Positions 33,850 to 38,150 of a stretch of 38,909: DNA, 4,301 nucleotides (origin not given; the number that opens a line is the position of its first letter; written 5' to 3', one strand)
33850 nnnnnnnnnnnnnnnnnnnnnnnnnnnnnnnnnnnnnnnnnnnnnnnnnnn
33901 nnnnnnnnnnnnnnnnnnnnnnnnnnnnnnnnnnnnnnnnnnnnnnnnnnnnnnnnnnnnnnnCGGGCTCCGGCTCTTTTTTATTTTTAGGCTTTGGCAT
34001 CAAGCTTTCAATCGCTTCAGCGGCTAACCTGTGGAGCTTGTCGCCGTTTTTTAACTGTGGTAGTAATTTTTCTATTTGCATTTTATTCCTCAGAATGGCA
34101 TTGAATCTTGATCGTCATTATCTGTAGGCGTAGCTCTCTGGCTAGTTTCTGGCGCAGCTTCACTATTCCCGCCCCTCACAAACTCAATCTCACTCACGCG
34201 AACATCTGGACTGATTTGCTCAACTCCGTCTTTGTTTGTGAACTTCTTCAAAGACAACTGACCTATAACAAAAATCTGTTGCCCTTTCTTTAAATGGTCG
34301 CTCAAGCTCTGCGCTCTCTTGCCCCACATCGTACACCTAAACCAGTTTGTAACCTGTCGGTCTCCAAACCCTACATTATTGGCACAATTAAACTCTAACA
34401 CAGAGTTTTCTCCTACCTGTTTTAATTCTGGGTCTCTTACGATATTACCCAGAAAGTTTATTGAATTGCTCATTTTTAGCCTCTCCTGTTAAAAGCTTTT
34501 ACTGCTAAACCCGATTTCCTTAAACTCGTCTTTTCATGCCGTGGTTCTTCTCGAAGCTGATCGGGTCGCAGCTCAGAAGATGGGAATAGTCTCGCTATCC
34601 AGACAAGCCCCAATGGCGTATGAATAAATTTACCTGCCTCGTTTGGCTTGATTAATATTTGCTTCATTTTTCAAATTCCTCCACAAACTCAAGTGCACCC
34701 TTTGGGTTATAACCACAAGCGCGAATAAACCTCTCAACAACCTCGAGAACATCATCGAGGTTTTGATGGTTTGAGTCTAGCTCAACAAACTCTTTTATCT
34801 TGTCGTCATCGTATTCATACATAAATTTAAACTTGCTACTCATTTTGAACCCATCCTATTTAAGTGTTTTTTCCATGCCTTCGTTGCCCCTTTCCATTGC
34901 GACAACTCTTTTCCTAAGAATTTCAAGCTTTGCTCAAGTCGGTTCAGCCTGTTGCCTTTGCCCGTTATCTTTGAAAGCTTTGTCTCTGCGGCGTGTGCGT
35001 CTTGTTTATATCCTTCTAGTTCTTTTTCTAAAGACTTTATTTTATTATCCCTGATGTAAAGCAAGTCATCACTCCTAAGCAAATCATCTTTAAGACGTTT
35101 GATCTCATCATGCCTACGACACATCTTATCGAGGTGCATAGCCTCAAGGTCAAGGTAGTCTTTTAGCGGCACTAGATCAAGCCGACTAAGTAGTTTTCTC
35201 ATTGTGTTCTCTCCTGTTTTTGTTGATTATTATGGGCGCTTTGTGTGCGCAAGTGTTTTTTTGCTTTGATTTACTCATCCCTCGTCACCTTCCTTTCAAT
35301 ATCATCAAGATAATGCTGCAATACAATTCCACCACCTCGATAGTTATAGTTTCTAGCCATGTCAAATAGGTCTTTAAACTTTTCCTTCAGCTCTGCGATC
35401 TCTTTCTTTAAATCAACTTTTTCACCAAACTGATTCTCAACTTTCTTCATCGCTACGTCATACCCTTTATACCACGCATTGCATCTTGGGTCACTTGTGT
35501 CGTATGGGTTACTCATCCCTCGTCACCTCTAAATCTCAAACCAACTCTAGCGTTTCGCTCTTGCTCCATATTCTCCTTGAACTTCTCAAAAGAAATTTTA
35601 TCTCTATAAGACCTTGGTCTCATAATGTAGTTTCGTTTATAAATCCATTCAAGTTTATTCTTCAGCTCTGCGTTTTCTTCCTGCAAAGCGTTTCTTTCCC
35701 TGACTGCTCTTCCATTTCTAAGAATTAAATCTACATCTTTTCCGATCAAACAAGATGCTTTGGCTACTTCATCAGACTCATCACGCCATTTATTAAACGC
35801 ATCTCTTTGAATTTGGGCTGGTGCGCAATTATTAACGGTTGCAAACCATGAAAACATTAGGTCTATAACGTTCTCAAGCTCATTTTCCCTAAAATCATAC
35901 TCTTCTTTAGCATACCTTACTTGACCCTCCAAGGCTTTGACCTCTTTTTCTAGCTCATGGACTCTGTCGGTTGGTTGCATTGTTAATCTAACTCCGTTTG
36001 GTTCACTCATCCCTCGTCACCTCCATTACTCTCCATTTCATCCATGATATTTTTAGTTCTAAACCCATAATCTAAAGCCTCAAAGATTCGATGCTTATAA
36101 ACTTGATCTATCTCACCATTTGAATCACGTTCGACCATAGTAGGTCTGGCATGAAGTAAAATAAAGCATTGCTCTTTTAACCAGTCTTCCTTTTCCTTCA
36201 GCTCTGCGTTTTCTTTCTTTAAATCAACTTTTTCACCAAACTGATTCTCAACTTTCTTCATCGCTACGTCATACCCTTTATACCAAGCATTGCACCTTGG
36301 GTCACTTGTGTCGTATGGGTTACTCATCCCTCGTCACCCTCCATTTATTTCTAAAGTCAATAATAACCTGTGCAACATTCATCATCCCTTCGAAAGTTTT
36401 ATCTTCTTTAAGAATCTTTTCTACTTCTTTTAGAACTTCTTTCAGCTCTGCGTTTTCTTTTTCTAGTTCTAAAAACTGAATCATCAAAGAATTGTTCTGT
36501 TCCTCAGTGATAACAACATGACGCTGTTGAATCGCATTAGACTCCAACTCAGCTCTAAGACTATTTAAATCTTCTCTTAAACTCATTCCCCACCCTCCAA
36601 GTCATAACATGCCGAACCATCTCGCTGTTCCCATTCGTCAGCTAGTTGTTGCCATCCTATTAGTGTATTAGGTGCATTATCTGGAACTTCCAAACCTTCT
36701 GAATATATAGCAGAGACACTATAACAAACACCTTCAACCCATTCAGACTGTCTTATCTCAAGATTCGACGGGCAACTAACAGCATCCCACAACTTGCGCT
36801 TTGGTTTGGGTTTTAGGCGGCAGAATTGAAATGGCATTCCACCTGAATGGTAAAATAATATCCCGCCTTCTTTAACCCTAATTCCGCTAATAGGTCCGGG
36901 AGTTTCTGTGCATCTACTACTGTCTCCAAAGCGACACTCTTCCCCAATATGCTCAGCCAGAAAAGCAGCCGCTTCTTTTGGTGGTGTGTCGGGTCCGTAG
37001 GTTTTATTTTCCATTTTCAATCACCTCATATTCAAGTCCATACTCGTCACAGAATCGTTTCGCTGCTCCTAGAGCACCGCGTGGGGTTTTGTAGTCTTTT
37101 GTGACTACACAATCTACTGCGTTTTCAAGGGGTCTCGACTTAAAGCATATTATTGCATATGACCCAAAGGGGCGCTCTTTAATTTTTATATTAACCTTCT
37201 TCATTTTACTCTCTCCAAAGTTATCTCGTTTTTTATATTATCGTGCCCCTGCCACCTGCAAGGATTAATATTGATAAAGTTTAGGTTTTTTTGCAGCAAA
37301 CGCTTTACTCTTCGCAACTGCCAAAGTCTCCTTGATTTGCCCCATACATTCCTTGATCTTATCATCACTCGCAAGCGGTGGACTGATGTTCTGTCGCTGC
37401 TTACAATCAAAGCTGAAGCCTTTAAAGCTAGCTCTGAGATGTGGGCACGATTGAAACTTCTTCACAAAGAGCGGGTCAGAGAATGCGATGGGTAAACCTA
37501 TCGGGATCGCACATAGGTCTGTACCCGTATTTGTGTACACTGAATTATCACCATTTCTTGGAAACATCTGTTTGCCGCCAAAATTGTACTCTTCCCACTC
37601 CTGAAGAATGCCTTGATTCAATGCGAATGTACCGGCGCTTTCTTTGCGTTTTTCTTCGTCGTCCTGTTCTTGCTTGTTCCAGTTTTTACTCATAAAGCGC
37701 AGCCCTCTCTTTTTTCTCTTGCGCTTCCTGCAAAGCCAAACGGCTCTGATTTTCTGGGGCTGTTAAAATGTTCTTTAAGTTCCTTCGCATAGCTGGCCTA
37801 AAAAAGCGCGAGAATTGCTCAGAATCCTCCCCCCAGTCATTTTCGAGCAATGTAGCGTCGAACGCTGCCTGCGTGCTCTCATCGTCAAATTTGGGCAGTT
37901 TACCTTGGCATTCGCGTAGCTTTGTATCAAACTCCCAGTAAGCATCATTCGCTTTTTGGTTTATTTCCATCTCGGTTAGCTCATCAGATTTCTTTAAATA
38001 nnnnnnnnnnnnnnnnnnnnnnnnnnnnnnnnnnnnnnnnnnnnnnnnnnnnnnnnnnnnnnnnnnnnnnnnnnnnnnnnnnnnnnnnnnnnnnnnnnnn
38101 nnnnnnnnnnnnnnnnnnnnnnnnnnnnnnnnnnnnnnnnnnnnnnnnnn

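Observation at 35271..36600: Array of four small coiled-coil genes joined by a conserved 17-nt cassette with stops in all three frames plus SD and ATG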

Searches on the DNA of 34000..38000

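Call 72: search_rna_families(source=window, start=34000, end=38000, threshold=evalue, max_evalue=1)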
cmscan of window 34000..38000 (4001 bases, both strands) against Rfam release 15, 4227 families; matches with E-value up to 1: 0.
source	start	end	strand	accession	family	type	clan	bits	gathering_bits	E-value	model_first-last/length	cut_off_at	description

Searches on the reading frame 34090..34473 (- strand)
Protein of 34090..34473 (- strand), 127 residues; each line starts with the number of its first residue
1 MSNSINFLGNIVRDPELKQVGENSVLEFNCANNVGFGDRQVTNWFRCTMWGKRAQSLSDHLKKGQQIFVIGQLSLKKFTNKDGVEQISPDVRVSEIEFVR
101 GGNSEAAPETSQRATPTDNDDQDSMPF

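Call 25: search_protein_families(library=phrogs, proteins=[window:34090-34473:-], max_evalue=0.00001)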
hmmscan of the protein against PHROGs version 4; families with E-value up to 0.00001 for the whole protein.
window:34090-34473:- (127 aa): 1 family
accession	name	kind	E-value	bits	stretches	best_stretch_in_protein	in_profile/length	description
phrog_44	-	DNA, RNA and nucleotide metabolism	1e-29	105.2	1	1-127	86-228/271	single strand DNA binding protein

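Call 38: search_dna_similar(query=window:34090-34473:-, collection=phages, mode=protein, max_rows=15)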
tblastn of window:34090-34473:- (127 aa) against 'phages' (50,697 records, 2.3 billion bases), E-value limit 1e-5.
Records with a match: 1277; places in all: 1278; records where one place covers at least 80% of the query: 372.
Best place of each record, by identity: <60% 1277.
By first word of the organism name: Mycobacterium 184; Vibrio 150; Streptococcus 134; Salmonella 111; Arthrobacter 98; Flavobacterium 78; Staphylococcus 70; Klebsiella 66; Escherichia 53; Gordonia 41; and 68 more.
By host as written in the record: - 221; Mycobacterium smegmatis mc2 155 126; Streptococcus thermophilus 73; Arthrobacter sp. ATCC 21022 65; Flavobacterium columnare 62; Gordonia terrae 3612 35; Klebsiella pneumoniae 27; Mycobacterium smegmatis mc#155 25; and 307 more.
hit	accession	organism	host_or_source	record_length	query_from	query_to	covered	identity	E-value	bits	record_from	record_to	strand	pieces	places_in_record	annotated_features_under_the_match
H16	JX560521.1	Acinetobacter phage phiAC-1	Acinetobacter soli KZ-1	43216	1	127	100%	33.3%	1e-18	86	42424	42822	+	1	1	single-stranded DNA binding protein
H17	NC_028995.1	Acinetobacter phage phiAC-1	Acinetobacter soli KZ-1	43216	1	127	100%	33.3%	1e-18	86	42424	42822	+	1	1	single-stranded DNA binding protein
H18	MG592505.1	Vibrio phage 1.134.O._10N.222.52.B8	Vibrio breoganii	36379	3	127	98%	33.6%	2e-12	68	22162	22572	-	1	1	primosome PriB/single-strand DNA-binding protein | single-strand annealing protein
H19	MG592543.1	Vibrio phage 1.176.O._10N.261.55.F5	Vibrio breoganii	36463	3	127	98%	33.6%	2e-12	68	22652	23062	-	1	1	primosome PriB/single-strand DNA-binding protein | essential recombination function protein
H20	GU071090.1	Cyanophage PSS2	-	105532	4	112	86%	38.4%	4e-14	73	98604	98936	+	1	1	predicted protein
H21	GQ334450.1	Cyanophage PSS2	Prochlorococcus MIT9313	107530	4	112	86%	38.4%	4e-14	73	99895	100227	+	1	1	ssb: cyanobacterial ssDNAbp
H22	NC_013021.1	Cyanophage PSS2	Prochlorococcus marinus str. MIT 9313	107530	4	112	86%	38.4%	4e-14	73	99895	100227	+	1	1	ssb: cyanobacterial ssDNAbp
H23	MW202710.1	Caudoviricetes sp.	Manatee Spring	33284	3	127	98%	33.1%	8e-16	77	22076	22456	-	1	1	single strand binding protein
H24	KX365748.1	Pseudoalteromonas phage BS5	Pseudoalteromonas atlantica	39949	1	126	99%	32.8%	2e-12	68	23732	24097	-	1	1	single-stranded DNA-binding protein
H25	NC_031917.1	Pseudoalteromonas phage BS5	Pseudoalteromonas atlantica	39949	1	126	99%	32.8%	2e-12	68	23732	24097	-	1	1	single-stranded DNA-binding protein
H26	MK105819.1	Synechococcus phage S-H1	Synechococcus sp. WH 7803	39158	5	127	97%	33.3%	7e-14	72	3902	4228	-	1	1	single-stranded DNA-binding protein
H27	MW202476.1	Caudoviricetes sp.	Manatee Spring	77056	9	123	91%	34.8%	4e-13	70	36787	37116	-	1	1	single strand binding protein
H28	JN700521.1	Staphylococcus phage StB20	Staphylococcus capitis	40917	1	127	100%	31.4%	8e-8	55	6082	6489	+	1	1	single-strand DNA binding protein | ERF-like recombinase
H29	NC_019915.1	Staphylococcus phage StB20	Staphylococcus capitis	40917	1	127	100%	31.4%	8e-8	55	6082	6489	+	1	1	single-stranded DNA-binding protein | Erf-like ssDNA annealing protein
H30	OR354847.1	Staphylococcus phage S-CoN_Ph24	Staphylococcus sp.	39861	1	127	100%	31.0%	5e-8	55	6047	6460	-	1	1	single strand DNA binding protein | Sak-like ssDNA annealing protein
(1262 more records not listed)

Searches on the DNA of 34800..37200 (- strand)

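Call 5: search_dna_similar(query=window:34800-37200:-, collection=phages, mode=near, max_rows=40)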
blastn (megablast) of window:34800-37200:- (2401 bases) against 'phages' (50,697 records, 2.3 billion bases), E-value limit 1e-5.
No match.

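Call 7: search_dna_similar(query=window:34800-37200:-, collection=phages, mode=distant, max_rows=30)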
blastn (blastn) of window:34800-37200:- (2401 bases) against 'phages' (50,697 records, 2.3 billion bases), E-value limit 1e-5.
No match.

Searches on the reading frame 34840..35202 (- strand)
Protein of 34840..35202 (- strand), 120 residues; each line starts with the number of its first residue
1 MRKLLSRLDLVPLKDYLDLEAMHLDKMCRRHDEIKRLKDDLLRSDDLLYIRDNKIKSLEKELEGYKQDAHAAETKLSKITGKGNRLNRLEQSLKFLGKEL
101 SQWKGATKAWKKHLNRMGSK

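Call 11: search_protein_families(library=phrogs, proteins=[window:34840-35202:-], max_evalue=0.01)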
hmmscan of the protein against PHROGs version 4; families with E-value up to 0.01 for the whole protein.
window:34840-35202:- (120 aa): 1 family
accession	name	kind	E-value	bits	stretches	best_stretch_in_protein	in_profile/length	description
phrog_13662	-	unknown function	0.0089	17.2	0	32-69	47-84/87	-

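Call 12: search_protein_families(library=pfam, proteins=[window:34840-35202:-], max_evalue=0.1)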
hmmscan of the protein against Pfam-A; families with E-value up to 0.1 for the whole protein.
window:34840-35202:- (120 aa): 7 families
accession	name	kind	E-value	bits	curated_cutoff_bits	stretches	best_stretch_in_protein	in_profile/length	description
PF05278.17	PEARLI-4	-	0.01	15.9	29.9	1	22-107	148-230/234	Arabidopsis phospholipase-like protein (PEARLI 4)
PF13851.11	GAS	-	0.012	15.4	32.3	1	18-115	19-116/200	Growth-arrest specific micro-tubule binding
PF07093.16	SGT1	-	0.012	14.6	30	1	30-114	382-468/587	SGT1 protein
PF01519.22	DUF16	-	0.016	16.1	40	1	59-118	22-82/104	Protein of unknown function DUF16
PF23804.1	DUF7179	-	0.016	15.7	27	0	78-119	47-88/90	Family of unknown function (DUF7179)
PF14916.11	CCDC92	-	0.02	15.1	28.3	0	84-99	2-17/57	Coiled-coil domain of unknown function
PF18595.6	Nuf2_DHR10-like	-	0.021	15.3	28.4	1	56-113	43-100/117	Nuf2, DHR10-like domain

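Call 55: find_encoding_contigs(protein=window:34840-35202:-, flank=10000, max_places=10)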
Protein window:34840-35202:- (120 aa): 1 contig read that carries it; 1 place shown.
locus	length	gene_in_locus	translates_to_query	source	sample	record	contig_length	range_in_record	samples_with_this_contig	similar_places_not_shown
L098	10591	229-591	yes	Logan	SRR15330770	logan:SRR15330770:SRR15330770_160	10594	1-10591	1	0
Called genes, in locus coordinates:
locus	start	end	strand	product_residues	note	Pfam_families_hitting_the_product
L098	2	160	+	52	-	?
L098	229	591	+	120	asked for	-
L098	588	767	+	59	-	-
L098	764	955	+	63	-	-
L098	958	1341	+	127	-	PF00436:SSB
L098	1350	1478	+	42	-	-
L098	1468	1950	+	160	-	-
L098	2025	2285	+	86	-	-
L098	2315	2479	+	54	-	-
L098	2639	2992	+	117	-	PF19905:DUF6378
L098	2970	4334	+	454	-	PF00149:Metallophos (faint)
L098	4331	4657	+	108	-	-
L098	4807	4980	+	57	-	PF14354:Lar_restr_allev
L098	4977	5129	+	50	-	-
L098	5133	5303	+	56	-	-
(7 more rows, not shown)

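Call 69: list_cluster_members(proteins=[P0006, L002:263-1126:+, P0003, P0005, P0004, window:34843-35202:-, window:36586-37014:-])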
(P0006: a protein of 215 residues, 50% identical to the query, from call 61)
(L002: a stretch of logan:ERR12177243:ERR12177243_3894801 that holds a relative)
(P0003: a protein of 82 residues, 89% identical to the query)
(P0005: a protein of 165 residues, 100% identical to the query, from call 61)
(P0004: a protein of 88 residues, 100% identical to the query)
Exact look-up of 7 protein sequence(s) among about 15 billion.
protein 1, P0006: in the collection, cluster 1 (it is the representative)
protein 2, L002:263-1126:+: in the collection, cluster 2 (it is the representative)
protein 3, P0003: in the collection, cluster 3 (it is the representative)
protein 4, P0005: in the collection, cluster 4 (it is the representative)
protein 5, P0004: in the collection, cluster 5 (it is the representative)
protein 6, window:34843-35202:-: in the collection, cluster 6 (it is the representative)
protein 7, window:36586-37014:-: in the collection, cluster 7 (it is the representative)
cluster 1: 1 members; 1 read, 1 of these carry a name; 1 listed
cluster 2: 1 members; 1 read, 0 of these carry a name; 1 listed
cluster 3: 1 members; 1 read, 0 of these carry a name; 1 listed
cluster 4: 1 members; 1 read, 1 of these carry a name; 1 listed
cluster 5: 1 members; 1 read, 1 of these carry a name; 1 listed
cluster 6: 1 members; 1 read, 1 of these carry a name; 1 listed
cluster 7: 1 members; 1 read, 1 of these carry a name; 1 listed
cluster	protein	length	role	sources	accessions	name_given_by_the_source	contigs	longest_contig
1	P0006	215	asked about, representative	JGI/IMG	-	ribosomal protein L37AE/L43A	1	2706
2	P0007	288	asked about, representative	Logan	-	-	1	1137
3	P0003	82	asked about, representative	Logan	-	-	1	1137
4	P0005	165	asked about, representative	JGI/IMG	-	predicted nucleic acid-binding protein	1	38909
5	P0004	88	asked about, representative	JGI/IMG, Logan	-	predicted RNase H-like nuclease (RuvC/YqgF family)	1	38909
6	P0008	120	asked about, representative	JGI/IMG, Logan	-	uncharacterized protein (DUF3084 family)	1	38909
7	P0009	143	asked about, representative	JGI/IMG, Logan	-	hypothetical protein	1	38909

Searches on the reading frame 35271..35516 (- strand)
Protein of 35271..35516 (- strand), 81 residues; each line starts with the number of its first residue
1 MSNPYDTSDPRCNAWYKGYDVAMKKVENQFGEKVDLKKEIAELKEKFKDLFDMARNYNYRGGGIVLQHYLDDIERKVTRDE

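Call 11: search_protein_families(library=phrogs, proteins=[window:35271-35516:-], max_evalue=0.01)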
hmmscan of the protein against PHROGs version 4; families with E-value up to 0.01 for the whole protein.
window:35271-35516:- (81 aa): 0 families

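Call 12: search_protein_families(library=pfam, proteins=[window:35271-35516:-], max_evalue=0.1)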
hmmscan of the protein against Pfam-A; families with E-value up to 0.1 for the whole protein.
window:35271-35516:- (81 aa): 2 families
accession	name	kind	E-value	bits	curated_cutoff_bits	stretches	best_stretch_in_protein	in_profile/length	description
PF12681.13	Glyoxalase_2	-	0.013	15.8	30.1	1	12-75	14-74/118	Glyoxalase-like domain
PF12761.13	End3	-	0.065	13.8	25.2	1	25-52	8-35/115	Actin cytoskeleton-regulatory complex protein END3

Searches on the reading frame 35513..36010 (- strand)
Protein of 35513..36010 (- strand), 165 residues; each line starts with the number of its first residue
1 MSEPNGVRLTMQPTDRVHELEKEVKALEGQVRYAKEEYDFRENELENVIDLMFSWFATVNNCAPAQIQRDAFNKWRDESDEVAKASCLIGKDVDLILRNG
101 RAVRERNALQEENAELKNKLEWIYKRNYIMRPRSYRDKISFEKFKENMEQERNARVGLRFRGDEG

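Call 11: search_protein_families(library=phrogs, proteins=[window:35513-36010:-], max_evalue=0.01)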
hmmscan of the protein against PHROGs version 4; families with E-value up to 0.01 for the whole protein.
window:35513-36010:- (165 aa): 0 families

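Call 12: search_protein_families(library=pfam, proteins=[window:35513-36010:-], max_evalue=0.1)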
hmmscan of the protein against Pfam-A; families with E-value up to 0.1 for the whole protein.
window:35513-36010:- (165 aa): 2 families
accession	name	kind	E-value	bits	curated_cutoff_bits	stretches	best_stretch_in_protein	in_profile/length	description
PF01025.24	GrpE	-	0.024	14.8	25.8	0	12-49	8-45/165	GrpE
PF16220.10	DUF4880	-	0.086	13.1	25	0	55-81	6-32/43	Domain of unknown function (DUF4880)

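Call 15: find_encoding_contigs(protein=window:35513-36010:-, flank=10000, max_places=10)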
Protein window:35513-36010:- (165 aa): no gene with exactly this product is on record in the collection.

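Call 29: find_related_loci(query=window:35513-36010:-, collection=viral_contigs, flank=6000)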
Query window:35513-36010:- (165 aa) in viral_contigs; peptide patterns used: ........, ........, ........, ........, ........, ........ (x = any residue, [..] = any of these).
7 stretches matched a pattern, but none encodes a relative of the query by tblastn (E <= 1e-3).

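Call 61: search_protein_representatives(protein=window:35513-36010:-)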
Query: 165 residues. Proteins with E-value up to 0.001 (for the whole library): 2; up to 1e-10: 2; up to 1e-30: 1. The best 2 are listed.
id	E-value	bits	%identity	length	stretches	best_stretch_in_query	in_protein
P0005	2.4e-104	362.6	100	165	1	1-165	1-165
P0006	6.8e-13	65.4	50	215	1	43-121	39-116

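Call 63: find_encoding_contigs(protein=P0006, flank=10000, max_places=10)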
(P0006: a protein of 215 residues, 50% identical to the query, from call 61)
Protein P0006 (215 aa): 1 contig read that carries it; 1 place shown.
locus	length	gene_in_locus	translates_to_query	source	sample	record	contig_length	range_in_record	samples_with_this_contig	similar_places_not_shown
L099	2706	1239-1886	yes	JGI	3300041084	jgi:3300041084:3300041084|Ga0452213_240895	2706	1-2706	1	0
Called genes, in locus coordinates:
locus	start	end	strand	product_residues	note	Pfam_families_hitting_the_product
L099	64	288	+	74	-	-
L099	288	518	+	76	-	-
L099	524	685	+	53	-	-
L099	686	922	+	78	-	-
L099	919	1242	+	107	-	-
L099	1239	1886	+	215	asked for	-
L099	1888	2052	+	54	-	-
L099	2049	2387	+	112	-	-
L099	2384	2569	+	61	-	-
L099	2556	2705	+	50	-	?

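Call 68: find_related_loci(query=A3, collection=viral_contigs, flank=5000)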
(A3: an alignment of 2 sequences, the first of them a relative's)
Query A3 (165 aa) in viral_contigs; peptide patterns used: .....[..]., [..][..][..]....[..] (x = any residue, [..] = any of these).
83 stretches matched a pattern, but none encodes a relative of the query by tblastn (E <= 1e-3).

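Call 73: search_solved_structures(query=P0005, max_evalue=1)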
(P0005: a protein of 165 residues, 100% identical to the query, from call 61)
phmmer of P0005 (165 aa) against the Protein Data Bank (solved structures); distinct sequences matched with E-value up to 1: 9.
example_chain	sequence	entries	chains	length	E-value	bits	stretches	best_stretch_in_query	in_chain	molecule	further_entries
6tji_A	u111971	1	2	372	3.5e-09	40.3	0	67-95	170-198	Cake10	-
6tjh_A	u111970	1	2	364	5.1e-09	39.8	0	67-95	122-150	Cake9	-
6tjg_A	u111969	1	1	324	4.5e-08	36.7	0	67-95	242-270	Cake8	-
6tjf_A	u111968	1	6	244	5.1e-06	30.1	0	67-95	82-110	Cake6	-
6tje_A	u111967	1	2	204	6.7e-05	26.4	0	67-96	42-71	Cake5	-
6tjd_A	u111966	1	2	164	0.0011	22.5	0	67-96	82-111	Cake4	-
6tjc_A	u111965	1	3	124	0.023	18.2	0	67-96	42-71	Cake3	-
8alz_A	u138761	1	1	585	0.21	15.1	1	21-138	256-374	Activating signal cointegrator 1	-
6tjb_A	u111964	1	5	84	0.68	13.4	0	67-96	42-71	Cake2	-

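Call 75: predict_structure(alignment_id=A3)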
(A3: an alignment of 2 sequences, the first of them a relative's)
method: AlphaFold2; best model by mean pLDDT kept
length: 165 residues; sequences in the alignment: 2
mean_pLDDT: 61.2   pTM: 0.32
mean pLDDT of the five models: 61.2, 58.2, 58.1, 52.9, 51.5
residues with pLDDT >= 90: 0; 70-90: 69; 50-70: 49; < 50: 47
segments of 3 or more residues with pLDDT < 50: 1-11, 82-95, 131-141, 156-165
pLDDT, mean of each block of 10 residues (from residue 1): 37 66 78 76 73 71 73 67 44 49 69 76 66 44 54 50 38
secondary structure, 60 per line:
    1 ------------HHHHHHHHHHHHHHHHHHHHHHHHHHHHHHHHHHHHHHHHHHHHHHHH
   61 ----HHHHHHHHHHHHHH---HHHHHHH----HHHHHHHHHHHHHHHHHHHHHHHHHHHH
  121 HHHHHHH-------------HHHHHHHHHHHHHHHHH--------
elements in order: H13-60 H65-78 H82-88 H93-127 H141-157
